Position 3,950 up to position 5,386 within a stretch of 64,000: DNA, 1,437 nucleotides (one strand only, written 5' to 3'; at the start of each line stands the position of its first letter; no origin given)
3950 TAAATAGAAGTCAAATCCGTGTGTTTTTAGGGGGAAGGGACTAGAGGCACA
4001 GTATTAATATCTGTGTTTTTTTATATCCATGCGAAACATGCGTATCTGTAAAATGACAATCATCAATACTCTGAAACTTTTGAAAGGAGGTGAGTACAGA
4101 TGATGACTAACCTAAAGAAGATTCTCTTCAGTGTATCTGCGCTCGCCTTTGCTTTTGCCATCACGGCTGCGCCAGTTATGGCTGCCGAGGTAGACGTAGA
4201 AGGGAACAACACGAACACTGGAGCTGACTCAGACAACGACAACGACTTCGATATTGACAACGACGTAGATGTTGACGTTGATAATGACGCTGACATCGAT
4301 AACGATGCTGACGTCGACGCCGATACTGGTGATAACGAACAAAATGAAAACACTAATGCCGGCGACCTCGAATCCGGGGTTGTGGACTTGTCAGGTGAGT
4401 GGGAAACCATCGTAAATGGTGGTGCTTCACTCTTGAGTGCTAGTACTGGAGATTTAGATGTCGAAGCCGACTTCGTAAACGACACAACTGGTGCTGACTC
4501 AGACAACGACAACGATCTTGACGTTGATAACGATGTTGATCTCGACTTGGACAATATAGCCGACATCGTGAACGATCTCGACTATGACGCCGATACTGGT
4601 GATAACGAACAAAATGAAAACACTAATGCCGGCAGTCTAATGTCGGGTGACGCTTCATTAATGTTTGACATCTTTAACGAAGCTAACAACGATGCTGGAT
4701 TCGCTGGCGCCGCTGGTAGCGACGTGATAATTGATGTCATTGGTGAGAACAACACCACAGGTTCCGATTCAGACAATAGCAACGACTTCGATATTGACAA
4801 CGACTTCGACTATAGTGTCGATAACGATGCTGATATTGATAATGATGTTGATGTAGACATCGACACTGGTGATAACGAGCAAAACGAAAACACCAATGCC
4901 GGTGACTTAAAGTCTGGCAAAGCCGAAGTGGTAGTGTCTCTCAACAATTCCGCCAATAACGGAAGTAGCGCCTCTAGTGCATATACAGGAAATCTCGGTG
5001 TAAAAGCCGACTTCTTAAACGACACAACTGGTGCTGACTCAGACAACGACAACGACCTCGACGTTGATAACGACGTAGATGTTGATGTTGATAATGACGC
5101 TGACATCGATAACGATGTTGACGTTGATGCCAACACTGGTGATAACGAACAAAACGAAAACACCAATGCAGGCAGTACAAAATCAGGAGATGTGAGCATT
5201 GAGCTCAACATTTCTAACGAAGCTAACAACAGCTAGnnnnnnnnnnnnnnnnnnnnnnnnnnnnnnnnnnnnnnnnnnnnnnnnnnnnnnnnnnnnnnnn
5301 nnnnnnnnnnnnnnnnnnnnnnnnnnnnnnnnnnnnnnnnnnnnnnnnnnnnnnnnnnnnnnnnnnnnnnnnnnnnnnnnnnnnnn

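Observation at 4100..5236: Secreted hyper-acidic poly(Asp-x) tandem-repeat protein, very recently expanded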

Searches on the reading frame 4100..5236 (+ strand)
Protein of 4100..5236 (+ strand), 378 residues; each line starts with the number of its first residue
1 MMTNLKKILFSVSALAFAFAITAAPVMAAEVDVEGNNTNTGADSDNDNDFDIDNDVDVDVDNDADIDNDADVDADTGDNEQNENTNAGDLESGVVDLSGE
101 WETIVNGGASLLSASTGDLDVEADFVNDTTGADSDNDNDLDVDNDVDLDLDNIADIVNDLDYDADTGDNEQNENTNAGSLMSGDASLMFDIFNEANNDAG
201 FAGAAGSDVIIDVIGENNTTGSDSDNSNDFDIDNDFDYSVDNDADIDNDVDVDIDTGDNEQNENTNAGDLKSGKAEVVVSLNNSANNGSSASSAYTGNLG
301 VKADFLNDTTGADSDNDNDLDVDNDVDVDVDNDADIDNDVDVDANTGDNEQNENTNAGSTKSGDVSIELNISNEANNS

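Call 5: search_protein_families(library=pfam, proteins=[window:4100-5236:+], max_evalue=1)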
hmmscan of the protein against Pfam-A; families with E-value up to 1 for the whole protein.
window:4100-5236:+ (378 aa): 0 families

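Call 6: search_protein_families(library=ncbifam, proteins=[window:4100-5236:+], max_evalue=1)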
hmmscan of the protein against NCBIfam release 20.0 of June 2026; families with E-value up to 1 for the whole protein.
window:4100-5236:+ (378 aa): 4 families
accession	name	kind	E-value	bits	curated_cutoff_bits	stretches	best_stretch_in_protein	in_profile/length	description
NF033609.2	MSCRAMM_ClfA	exception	1.9e-05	22.6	1150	1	40-293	642-886/934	MSCRAMM family adhesin clumping factor ClfA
NF033845.1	MSCRAMM_ClfB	exception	9.8e-05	20.5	999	1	39-177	609-748/871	MSCRAMM family adhesin clumping factor ClfB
NF012181.0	MSCRAMM_SdrD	exception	0.00023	18.7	2500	2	40-169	1140-1268/1379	MSCRAMM family adhesin SdrD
NF000535.3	MSCRAMM_SdrC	exception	0.00087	17.4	1700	1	42-168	774-906/963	MSCRAMM family adhesin SdrC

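Call 11: find_homologous_proteins(query=window:4100-5236:+)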
Query window:4100-5236:+ (378 aa): 205 proteins with E <= 0.001 among 8000 candidates; the best 120 are listed.
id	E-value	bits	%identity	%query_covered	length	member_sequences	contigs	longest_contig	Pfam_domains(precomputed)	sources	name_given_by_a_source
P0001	7.7e-141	487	71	99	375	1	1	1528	-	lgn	-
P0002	7.5e-133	461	67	100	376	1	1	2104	-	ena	-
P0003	8.4e-133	461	64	100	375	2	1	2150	-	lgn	-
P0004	1.6e-132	460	67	100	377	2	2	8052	-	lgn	-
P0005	1.9e-130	453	66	100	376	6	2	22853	-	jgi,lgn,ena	jgi:hypothetical protein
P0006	1.2e-123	431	64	100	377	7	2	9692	-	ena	-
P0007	2.3e-123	430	64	99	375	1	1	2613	-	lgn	-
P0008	6.7e-123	428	66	99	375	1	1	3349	-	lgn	-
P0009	7.3e-123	428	61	99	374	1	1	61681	-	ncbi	-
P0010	1.2e-122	428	64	98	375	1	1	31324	-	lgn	-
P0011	2.4e-117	410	60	93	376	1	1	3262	-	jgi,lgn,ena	-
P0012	5.3e-116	406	58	99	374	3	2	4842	-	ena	-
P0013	1.7e-114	401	57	99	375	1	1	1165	-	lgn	-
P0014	3.7e-114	400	62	99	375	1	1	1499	-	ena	-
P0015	2.3e-111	391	55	99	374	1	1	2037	-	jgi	jgi:hypothetical protein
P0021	8.7e-97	343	55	99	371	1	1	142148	-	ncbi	ncbi:MAG: hypothetical protein WEA04_01910 [Candidatus Andersenbacteria bacterium]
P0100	6.0e-25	106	37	75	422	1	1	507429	-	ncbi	-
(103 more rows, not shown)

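Call 17: find_encoding_contigs(protein=P0021, flank=10000, max_places=2)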
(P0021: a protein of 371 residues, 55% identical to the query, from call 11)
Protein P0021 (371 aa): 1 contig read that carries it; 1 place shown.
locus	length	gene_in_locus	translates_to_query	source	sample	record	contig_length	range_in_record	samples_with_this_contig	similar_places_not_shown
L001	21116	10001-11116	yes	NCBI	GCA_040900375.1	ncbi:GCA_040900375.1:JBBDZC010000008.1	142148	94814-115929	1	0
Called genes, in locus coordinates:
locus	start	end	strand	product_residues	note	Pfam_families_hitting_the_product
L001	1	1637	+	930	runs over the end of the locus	PF13506:Glyco_transf_21, PF00535:Glycos_transf_2, PF13641:Glyco_tranf_2_3, PF13632:Glyco_trans_2_3, PF05048:NosD, PF13229:Beta_helix, PF05048:NosD, PF13229:Beta_helix, +1 more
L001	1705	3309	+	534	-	PF13229:Beta_helix, PF05048:NosD, PF13229:Beta_helix, PF05048:NosD, PF13229:Beta_helix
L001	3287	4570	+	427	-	PF07602:DUF1565 (faint), PF22842:Pel9A-like_beta_helix, PF14592:Chondroitinas_B (weak), PF13229:Beta_helix (faint)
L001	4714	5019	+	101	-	-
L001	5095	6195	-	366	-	PF00188:CAP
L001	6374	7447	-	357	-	-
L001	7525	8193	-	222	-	PF12389:Peptidase_M73 (weak)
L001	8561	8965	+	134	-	PF14325:DUF4383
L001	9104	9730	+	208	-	-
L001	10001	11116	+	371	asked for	-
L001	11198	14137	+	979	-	-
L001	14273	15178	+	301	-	-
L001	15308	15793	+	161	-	-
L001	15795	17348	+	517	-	-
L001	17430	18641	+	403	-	PF11258:DUF3048, PF17479:DUF3048_C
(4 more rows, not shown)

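Call 19: search_solved_structures(query=A2, max_evalue=1)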
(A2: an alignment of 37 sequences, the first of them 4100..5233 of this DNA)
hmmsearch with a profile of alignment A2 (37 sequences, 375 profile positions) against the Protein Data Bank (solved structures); distinct sequences matched with E-value up to 1: 0.

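Call 24: predict_structure(alignment_id=A2)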
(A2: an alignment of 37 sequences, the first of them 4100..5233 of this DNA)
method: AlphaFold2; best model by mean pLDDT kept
length: 378 residues; sequences in the alignment: 37
mean_pLDDT: 80.5   pTM: 0.71
mean pLDDT of the five models: 80.5, 78.0, 76.4, 76.3, 74.8
residues with pLDDT >= 90: 117; 70-90: 186; 50-70: 42; < 50: 33
segments of 3 or more residues with pLDDT < 50: 1-27
pLDDT, mean of each block of 10 residues (from residue 1): 39 38 50 83 81 82 91 87 70 91 82 62 85 83 86 95 90 71 93 86 63 87 85 87 95 91 73 94 84 62 87 84 86 94 89 71 93 87
secondary structure, 60 per line:
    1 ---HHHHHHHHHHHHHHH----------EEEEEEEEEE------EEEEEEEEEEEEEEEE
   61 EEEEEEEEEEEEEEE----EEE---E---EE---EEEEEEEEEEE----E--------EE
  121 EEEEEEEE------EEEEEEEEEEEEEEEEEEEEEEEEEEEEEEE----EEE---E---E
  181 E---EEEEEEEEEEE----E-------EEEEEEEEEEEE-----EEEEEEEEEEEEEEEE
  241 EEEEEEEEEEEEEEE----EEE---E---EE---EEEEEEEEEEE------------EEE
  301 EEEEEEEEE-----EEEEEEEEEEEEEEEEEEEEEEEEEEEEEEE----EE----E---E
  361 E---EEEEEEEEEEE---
elements in order: H4-18 E29-38 E45-75 E80-82 E95-105 E119-128 E135-165 E170-172 E185-195 E208-219 E225-255 E260-262 E275-285 E298-309 E315-345 E365-375

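Call 27: find_encoding_contigs(protein=P0009, flank=10000, max_places=2)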
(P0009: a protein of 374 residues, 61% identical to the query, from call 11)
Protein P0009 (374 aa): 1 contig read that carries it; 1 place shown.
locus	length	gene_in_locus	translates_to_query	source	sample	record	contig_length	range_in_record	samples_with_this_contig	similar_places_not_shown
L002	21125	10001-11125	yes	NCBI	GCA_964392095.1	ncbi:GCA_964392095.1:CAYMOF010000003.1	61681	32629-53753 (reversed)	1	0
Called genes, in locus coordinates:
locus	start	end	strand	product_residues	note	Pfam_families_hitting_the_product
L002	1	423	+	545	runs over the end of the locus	PF13506:Glyco_transf_21 (weak), PF13641:Glyco_tranf_2_3, PF00535:Glycos_transf_2, PF13632:Glyco_trans_2_3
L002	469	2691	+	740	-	PF13229:Beta_helix, PF05048:NosD, PF13229:Beta_helix, PF05048:NosD, PF13229:Beta_helix, PF05048:NosD (weak)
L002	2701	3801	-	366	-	PF00188:CAP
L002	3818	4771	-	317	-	PF14257:DUF4349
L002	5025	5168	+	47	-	-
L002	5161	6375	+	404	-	PF12389:Peptidase_M73 (weak)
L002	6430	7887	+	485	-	PF00932:LTD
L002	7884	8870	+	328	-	PF00353:HemolysinCabind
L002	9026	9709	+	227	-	-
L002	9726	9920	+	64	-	-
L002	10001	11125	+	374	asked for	-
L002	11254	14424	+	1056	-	-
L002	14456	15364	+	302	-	-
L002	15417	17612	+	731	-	-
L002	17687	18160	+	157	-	-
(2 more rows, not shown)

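Call 28: find_encoding_contigs(protein=P0100, flank=10000, max_places=2)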
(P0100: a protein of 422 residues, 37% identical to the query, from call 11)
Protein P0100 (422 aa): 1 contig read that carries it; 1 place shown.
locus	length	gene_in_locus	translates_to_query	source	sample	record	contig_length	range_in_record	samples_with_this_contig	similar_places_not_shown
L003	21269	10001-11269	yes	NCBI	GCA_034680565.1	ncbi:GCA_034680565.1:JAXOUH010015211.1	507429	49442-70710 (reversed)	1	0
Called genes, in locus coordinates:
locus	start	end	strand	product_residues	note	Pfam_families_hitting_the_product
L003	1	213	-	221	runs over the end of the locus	PF01694:Rhomboid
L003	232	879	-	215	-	PF06210:DUF1003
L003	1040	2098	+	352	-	PF02661:Fic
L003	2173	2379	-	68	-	-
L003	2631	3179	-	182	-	-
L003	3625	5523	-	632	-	-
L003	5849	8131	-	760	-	PF26449:DUF8128, PF01935:DUF87, PF10412:TrwB_AAD_bind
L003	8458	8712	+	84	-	PF00076:RRM_1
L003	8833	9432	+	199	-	-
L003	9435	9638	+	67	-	PF10055:DUF2292 (faint)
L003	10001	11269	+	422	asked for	-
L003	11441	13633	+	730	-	-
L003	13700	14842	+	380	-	-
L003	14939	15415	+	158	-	PF04203:Sortase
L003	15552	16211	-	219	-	-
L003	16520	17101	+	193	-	PF12389:Peptidase_M73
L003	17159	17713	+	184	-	-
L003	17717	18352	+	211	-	PF00932:LTD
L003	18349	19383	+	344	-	PF00353:HemolysinCabind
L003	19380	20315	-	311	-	PF01522:Polysacc_deac_1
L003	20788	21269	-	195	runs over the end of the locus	PF00702:Hydrolase, PF13419:HAD_2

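Call 34: fold_search(model_id=the predicted structure, library=pdb)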
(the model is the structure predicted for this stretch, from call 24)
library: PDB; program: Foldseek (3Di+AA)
matches with E <= 10: 53; with E <= 0.001: 0
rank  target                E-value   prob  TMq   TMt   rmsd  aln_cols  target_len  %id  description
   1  9u4u_A                3.7e-01  0.01  0.06  0.10  39.0       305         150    9  Structure of the functional amyloid FapC from Pseudomonas sp.UK4 (released 2025-08-06)
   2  5awf_B                6.4e-01  0.01  0.07  0.06  44.0       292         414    8  Crystal structure of SufB-SufC-SufD complex from Escherichia coli (released 2015-11-11)
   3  5awg_A                9.9e-01  0.01  0.09  0.09  43.3       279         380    7  Crystal structure of Hg-bound SufB-SufC-SufD complex from Escherichia coli (released 2015-11-11)
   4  2zu0_A                9.9e-01  0.01  0.07  0.06  42.1       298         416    8  Crystal structure of SufC-SufD complex involved in the iron-sulfur cluster biosynthesis (released 2009-03-10)
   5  5awg_E                1.0e+00  0.01  0.06  0.06  40.7       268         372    8  Crystal structure of Hg-bound SufB-SufC-SufD complex from Escherichia coli (released 2015-11-11)
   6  1vh4_B                1.1e+00  0.01  0.07  0.07  41.5       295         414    9  Crystal structure of a stabilizer of iron transporter (released 2003-12-30)
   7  8c50_A                1.2e+00  0.00  0.05  0.06  45.9       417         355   10  Pontibacter korlensis curli subunit CsgA (released 2023-06-28)
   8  9h78_B                1.3e+00  0.01  0.08  0.11  42.4       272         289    7  [FeS] cluster-loaded SMS complex from M. jannaschii (released 2025-06-04)
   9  1ia5_A                2.1e+00  0.00  0.05  0.06  41.7       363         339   10  POLYGALACTURONASE FROM ASPERGILLUS ACULEATUS (released 2001-09-19)
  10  6n2b_A                2.7e+00  0.00  0.04  0.05  42.1       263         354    8  The Crystal Structure of Caldicellulosiruptor kristjanssonii Tapirin C-terminal domain (released 2018-12-19)
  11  4dn7_A                2.8e+00  0.00  0.05  0.05  40.6       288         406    9  CRYSTAL STRUCTURE OF putative ABC transporter, ATP-binding protein from Methanosarcina mazei Go1 (released 2012-02-22)
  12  5nxk_A                3.1e+00  0.00  0.06  0.07  45.0       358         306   12  L. reuteri 53608 SRRP (released 2018-03-21)
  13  6bea                  3.8e+00  0.00  0.05  0.04  44.8       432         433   12  Crystal structure of the autotransporter UpaB from E. coli strain CFT073 (released 2019-04-10)
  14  2zu0_B                4.0e+00  0.00  0.06  0.06  42.4       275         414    9  Crystal structure of SufC-SufD complex involved in the iron-sulfur cluster biosynthesis (released 2009-03-10)
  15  1vh4_A                4.0e+00  0.00  0.05  0.04  42.4       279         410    6  Crystal structure of a stabilizer of iron transporter (released 2003-12-30)
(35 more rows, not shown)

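Call 39: find_related_loci(query=A2, collection=genome_contigs, flank=8000)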
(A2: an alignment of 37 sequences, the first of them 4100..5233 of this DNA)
Query A2 (378 aa) in genome_contigs; peptide patterns used: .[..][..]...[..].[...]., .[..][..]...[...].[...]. (x = any residue, [..] = any of these).
73 stretches matched a pattern; 29 encode a relative of the query (tblastn E <= 1e-3); 26 distinct loci.
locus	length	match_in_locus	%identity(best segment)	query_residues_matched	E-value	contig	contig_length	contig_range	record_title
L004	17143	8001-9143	61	1-376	8e-125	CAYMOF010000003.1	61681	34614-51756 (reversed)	MAG TPA_asm: uncultured Candidatus Saccharibacteria bacterium isolate SRP141376_co2_385 genome assembly, contig: NODE_12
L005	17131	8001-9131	67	1-378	2e-123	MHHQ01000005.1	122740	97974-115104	MAG: Candidatus Andersenbacteria bacterium RIFCSPHIGHO2_02_FULL_46_16 rifcsphigho2_02_scaffold_154, whole genome shotgun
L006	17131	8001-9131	64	1-378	1e-115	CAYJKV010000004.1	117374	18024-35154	MAG TPA_asm: uncultured Candidatus Saccharibacteria bacterium isolate ERP124720_co1_130 genome assembly, contig: NODE_21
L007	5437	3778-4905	68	1-378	1e-93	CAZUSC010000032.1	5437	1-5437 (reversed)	MAG TPA_asm: uncultured Candidatus Saccharibacteria bacterium isolate binchicken_co203_424 genome assembly, contig: k141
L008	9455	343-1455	51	1-378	6e-90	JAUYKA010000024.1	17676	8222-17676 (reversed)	MAG: bacterium isolate C24_metabat.bin.173 C24_k141_84654, whole genome shotgun sequence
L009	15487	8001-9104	65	7-376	9e-76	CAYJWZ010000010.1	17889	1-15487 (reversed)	MAG TPA_asm: uncultured Candidatus Saccharibacteria bacterium isolate ERP125453_co1_523 genome assembly, contig: NODE_31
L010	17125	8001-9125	60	1-377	1e-70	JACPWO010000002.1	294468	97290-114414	MAG: Candidatus Andersenbacteria bacterium isolate NC_groundwater_813_Pr1_B-0.1um_46_36 Montesol18_Bp1_scaffold_333114,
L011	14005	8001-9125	45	1-377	4e-65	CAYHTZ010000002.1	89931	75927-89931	MAG TPA_asm: uncultured Candidatus Saccharibacteria bacterium isolate ERP119705_co17_339 genome assembly, contig: NODE_1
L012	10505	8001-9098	48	5-376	8e-64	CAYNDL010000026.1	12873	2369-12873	MAG TPA_asm: uncultured Candidatus Saccharibacteria bacterium isolate binchicken_co20_293 genome assembly, contig: NODE_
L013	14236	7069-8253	66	1-378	2e-76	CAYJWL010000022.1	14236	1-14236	MAG TPA_asm: uncultured Candidatus Saccharibacteria bacterium isolate ERP125453_co1_506 genome assembly, contig: NODE_45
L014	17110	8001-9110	55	1-376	7e-54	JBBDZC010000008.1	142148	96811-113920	MAG: Candidatus Andersenbacteria bacterium isolate LejiaD_51_235 Lejia_D_236_length_142148_cov_144, whole genome shotgun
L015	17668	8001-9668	39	1-378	4e-50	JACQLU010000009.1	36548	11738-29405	MAG: Parcubacteria group bacterium isolate NC_groundwater_1211_Ag_S-0.1um_51_31 S_p1_S3_coassembly_k141_6226, whole geno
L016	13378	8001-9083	40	6-376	2e-49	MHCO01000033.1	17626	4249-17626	MAG: Candidatus Woykebacteria bacterium GWB1_45_5 gwb1_scaffold_3436, whole genome shotgun sequence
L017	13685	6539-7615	35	5-376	3e-44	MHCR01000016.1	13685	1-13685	MAG: Candidatus Woykebacteria bacterium RBG_16_39_9b RBG_16_scaffold_3257, whole genome shotgun sequence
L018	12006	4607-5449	38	6-376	4e-35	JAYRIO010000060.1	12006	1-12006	MAG: Patescibacteria group bacterium isolate SZ_szas25bin.55 k141_707060, whole genome shotgun sequence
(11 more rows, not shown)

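Call 54: search_protein_representatives(alignment_id=A2)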
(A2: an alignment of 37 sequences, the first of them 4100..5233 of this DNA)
Query: 37 sequences, 375 profile positions. Proteins with E-value up to 0.001 (for the whole library): 2453; up to 1e-10: 1360; up to 1e-30: 294. The best 150 are listed.
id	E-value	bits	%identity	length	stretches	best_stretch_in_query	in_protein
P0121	2.4e-172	589.5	-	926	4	25-373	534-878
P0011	1.7e-148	511.1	-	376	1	1-375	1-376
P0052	4.4e-137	473.5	-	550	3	31-375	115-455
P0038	7.0e-127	439.9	-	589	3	108-373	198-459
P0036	2.5e-123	428.2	-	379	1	1-373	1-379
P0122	2.9e-121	421.4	-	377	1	2-374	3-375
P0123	2.2e-119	415.2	-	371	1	1-375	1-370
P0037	6.6e-113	393.9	-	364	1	1-374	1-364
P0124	4.4e-109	381.3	-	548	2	31-375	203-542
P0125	6.4e-107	374.2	-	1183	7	122-354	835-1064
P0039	5.7e-99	348.0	-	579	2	175-373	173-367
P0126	7.3e-95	334.5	-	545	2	32-373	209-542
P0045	8.7e-95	334.3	-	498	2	98-373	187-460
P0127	7.1e-94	331.3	-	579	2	7-373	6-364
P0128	4.7e-92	325.3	-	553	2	1-370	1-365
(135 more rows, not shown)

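Call 63: list_cluster_members(proteins=[P0258, window:4100-5233:+, window:5388-8450:+])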
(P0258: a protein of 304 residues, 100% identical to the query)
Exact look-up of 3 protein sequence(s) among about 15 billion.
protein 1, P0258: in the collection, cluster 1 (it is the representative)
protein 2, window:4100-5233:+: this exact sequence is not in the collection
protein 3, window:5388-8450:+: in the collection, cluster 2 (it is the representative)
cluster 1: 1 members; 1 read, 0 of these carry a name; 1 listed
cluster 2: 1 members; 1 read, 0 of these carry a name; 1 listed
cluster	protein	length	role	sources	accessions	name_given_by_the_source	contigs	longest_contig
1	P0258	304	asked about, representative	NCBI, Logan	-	-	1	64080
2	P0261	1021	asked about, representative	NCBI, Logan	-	-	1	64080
